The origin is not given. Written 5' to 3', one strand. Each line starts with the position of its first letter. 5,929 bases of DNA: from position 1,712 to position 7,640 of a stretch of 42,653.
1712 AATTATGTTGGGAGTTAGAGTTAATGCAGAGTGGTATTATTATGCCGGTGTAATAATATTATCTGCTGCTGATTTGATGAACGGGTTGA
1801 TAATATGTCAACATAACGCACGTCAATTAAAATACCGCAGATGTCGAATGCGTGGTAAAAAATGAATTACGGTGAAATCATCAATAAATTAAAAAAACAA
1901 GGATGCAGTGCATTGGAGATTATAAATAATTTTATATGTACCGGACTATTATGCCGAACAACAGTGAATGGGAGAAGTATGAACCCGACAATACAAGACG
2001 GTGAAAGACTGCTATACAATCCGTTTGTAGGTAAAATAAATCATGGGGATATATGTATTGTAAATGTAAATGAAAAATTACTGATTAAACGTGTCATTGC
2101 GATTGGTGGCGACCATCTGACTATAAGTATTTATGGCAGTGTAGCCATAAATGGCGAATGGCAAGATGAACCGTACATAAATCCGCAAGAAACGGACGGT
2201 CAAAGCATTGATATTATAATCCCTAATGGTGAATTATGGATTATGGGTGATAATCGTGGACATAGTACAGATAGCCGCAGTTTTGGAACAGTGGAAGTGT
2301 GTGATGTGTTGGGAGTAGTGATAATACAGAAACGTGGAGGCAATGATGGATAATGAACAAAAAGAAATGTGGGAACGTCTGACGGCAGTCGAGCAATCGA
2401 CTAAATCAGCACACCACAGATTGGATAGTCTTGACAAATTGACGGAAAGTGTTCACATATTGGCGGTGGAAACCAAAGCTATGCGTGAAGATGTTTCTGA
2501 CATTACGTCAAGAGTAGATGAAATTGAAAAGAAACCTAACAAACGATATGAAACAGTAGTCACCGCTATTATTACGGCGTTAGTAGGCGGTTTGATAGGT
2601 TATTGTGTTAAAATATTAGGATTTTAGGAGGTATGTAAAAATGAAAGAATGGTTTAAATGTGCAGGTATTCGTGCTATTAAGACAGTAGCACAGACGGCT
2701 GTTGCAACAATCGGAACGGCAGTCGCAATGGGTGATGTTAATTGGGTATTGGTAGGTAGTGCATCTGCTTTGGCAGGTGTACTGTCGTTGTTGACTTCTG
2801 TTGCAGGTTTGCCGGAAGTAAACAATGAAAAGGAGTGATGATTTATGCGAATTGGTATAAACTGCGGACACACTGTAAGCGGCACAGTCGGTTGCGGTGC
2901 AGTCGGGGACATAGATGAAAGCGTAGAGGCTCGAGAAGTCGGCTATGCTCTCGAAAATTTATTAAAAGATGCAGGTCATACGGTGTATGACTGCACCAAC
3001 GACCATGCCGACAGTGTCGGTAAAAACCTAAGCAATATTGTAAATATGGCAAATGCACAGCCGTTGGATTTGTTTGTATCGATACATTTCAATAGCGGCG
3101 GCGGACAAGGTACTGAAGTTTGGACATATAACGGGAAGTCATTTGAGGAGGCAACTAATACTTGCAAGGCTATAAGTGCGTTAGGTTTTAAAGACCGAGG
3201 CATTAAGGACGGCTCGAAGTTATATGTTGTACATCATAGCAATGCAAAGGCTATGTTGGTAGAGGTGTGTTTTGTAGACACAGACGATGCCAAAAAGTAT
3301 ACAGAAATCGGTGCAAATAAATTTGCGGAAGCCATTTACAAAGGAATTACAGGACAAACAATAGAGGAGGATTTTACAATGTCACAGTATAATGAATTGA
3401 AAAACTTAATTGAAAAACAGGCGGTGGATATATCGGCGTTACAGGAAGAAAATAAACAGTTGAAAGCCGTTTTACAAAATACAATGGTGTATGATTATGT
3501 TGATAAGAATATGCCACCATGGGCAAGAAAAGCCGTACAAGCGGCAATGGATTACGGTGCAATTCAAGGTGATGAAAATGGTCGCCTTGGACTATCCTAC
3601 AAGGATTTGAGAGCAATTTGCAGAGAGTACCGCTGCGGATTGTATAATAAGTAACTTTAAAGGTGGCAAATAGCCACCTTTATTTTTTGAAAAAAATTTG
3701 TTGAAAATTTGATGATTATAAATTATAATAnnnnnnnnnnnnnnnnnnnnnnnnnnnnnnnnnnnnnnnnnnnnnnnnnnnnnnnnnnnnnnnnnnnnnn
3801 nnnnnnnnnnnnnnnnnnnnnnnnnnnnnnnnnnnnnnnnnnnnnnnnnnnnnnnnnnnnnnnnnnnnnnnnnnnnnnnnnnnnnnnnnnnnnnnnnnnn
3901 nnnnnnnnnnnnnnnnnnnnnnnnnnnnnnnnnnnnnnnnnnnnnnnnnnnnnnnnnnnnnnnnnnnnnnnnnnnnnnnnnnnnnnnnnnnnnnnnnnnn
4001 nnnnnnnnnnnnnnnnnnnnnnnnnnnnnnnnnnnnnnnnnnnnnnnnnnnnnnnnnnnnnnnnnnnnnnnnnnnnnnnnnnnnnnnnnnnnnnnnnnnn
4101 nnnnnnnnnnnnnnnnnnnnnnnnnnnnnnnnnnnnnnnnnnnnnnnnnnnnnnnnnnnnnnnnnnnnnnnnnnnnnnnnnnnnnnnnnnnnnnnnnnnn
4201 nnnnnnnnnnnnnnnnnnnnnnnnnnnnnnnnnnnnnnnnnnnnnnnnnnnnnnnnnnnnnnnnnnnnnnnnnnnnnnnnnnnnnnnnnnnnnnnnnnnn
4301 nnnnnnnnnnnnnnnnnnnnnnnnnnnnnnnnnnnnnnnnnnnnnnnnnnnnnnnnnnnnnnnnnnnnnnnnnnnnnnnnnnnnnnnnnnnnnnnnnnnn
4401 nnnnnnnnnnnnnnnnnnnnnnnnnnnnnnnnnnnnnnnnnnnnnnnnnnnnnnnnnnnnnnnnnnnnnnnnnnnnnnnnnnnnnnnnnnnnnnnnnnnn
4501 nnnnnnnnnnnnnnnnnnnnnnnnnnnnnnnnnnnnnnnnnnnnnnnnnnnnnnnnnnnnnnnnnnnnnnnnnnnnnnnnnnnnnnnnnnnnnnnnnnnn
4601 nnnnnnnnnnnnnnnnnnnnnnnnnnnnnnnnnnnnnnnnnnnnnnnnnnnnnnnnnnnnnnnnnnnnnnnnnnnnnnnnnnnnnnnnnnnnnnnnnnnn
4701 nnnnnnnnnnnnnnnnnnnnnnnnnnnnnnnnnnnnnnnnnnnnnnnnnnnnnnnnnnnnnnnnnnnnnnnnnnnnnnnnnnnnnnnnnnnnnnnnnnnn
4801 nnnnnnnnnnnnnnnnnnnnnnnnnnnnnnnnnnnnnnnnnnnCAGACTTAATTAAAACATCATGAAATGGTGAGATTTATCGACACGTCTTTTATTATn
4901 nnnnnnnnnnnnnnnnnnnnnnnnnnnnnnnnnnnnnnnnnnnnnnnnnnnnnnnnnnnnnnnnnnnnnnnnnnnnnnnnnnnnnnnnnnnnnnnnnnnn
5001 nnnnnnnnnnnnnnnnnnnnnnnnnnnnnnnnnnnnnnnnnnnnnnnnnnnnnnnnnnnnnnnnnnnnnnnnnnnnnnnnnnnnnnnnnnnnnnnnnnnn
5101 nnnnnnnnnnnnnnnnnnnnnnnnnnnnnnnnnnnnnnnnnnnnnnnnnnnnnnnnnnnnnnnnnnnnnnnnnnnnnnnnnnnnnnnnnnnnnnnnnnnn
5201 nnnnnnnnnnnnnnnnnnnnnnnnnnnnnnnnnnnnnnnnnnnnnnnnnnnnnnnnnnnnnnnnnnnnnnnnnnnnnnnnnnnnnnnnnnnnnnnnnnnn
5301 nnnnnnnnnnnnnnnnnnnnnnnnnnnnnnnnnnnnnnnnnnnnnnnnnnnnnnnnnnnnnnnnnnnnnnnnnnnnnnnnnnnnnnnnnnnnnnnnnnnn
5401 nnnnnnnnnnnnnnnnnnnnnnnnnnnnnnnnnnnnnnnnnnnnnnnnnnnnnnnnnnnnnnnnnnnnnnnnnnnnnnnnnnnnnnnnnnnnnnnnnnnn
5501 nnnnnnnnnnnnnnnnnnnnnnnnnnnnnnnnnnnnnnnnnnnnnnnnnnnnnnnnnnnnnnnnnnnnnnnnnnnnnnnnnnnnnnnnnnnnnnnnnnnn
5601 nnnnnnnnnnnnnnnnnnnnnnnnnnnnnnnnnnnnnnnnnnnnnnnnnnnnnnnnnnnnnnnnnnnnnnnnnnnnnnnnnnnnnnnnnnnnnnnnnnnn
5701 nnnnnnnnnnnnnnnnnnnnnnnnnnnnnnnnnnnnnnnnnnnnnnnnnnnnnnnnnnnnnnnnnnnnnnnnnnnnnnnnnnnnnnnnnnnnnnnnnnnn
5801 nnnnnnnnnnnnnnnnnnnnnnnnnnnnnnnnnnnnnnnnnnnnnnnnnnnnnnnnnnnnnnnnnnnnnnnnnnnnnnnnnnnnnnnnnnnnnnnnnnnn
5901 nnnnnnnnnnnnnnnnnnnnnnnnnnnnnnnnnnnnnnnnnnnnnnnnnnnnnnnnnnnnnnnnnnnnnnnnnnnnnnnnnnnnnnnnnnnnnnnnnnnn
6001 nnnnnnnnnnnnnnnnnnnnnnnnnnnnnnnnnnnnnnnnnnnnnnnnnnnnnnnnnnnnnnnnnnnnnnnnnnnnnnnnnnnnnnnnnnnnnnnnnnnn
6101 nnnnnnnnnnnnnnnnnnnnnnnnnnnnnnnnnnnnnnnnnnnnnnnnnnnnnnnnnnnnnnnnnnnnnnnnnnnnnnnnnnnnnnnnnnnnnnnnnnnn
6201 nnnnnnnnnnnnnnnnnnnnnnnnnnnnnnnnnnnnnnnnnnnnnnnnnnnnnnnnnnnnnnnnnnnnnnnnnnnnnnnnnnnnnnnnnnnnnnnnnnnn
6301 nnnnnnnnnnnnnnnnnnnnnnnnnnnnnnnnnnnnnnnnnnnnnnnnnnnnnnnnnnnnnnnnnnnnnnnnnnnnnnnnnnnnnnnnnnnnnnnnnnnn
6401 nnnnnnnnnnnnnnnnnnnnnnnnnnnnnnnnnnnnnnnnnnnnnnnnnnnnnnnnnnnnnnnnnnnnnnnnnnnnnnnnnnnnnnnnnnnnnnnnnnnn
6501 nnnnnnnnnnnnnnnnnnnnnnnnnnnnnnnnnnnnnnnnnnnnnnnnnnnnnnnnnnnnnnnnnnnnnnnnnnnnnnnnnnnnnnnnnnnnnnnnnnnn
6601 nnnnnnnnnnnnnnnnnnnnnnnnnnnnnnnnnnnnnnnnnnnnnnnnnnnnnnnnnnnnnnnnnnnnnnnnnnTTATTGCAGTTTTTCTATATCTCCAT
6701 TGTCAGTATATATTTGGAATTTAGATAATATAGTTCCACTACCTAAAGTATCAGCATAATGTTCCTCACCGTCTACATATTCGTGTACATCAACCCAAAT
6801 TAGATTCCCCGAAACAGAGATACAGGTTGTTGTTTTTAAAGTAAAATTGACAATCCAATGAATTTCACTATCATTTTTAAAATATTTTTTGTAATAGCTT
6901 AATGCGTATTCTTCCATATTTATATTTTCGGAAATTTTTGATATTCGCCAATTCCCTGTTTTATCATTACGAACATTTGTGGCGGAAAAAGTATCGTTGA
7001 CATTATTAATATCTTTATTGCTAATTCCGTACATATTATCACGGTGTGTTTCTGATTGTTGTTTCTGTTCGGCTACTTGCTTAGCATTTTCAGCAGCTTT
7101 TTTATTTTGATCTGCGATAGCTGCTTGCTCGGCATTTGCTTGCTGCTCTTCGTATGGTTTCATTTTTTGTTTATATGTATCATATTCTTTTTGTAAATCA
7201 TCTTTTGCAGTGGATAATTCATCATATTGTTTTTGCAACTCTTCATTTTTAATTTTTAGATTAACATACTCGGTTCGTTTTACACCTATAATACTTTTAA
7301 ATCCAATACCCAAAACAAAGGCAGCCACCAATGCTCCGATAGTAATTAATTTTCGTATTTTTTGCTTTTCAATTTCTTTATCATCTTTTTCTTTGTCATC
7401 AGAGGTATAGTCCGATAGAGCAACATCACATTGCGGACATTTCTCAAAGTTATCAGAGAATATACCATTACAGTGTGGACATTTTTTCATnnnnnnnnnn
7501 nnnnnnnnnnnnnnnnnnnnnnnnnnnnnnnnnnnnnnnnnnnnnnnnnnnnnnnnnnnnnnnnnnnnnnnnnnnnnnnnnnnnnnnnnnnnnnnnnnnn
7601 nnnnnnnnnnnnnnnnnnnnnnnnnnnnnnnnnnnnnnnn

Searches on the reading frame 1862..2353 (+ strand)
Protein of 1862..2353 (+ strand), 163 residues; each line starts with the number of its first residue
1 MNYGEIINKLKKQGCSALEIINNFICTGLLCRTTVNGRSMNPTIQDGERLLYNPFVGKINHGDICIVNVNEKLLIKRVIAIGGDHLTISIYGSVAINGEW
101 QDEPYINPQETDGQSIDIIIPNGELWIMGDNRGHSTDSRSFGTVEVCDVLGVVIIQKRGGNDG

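Call 36: search_protein_families(library=phrogs, max_evalue=0.001, proteins=[window:1862-2353:+])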
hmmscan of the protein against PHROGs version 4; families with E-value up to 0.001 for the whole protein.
window:1862-2353:+ (163 aa): 3 families
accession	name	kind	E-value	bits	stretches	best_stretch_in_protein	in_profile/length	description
phrog_15562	-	unknown function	1.4e-11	45.3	1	117-154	163-200/215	-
phrog_6201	-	transcription regulation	3.2e-09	37.7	1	33-90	31-88/121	CI-like repressor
phrog_4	-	transcription regulation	2.7e-07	30.9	1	34-86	257-306/400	transcriptional repressor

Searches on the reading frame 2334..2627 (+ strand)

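Call 36: search_protein_families(library=phrogs, max_evalue=0.001, proteins=[window:2334-2627:+])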
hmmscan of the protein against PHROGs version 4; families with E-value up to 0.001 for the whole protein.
window:2334-2627:+ (97 aa): 5 families
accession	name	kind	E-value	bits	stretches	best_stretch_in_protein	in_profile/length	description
phrog_937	-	other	1.3e-10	42.6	1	5-93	20-108/115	hemolysin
phrog_1863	-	unknown function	1.1e-05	26.3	1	7-35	65-93/97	-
phrog_689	-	lysis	3.3e-05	25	1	1-96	3-90/91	holin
phrog_2990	-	unknown function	0.00014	23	0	32-89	62-122/133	-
phrog_5225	-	unknown function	0.00032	22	1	26-88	22-83/92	-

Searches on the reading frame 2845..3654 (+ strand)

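Call 36: search_protein_families(library=phrogs, max_evalue=0.001, proteins=[window:2845-3654:+])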
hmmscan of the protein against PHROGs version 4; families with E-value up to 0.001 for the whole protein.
window:2845-3654:+ (269 aa): 6 families
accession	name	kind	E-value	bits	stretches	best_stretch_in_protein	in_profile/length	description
phrog_435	-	lysis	4.1e-60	205.3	1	1-176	113-289/556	endolysin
phrog_12727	-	lysis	1.3e-24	88.2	1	3-211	165-382/393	endolysin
phrog_2742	-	lysis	6.8e-21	76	1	4-179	5-188/318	endolysin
phrog_23201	-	unknown function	1.3e-16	61.8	1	172-266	139-222/224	-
phrog_489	-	lysis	4.2e-14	53.2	1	5-186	169-358/459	endolysin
phrog_13214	-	unknown function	2.3e-05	25.2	1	117-147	19-50/55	-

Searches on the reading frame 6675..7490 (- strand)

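Call 36: search_protein_families(library=phrogs, max_evalue=0.001, proteins=[window:6675-7490:-])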
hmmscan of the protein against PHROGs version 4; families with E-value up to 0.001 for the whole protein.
window:6675-7490:- (271 aa): 2 families
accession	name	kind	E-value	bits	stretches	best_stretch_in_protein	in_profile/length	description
phrog_739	-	lysis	7.7e-06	27.1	1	51-143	8-98/122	Rz-like spanin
phrog_58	-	tail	0.00094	18.6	1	77-166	217-271/1544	tail length tape measure protein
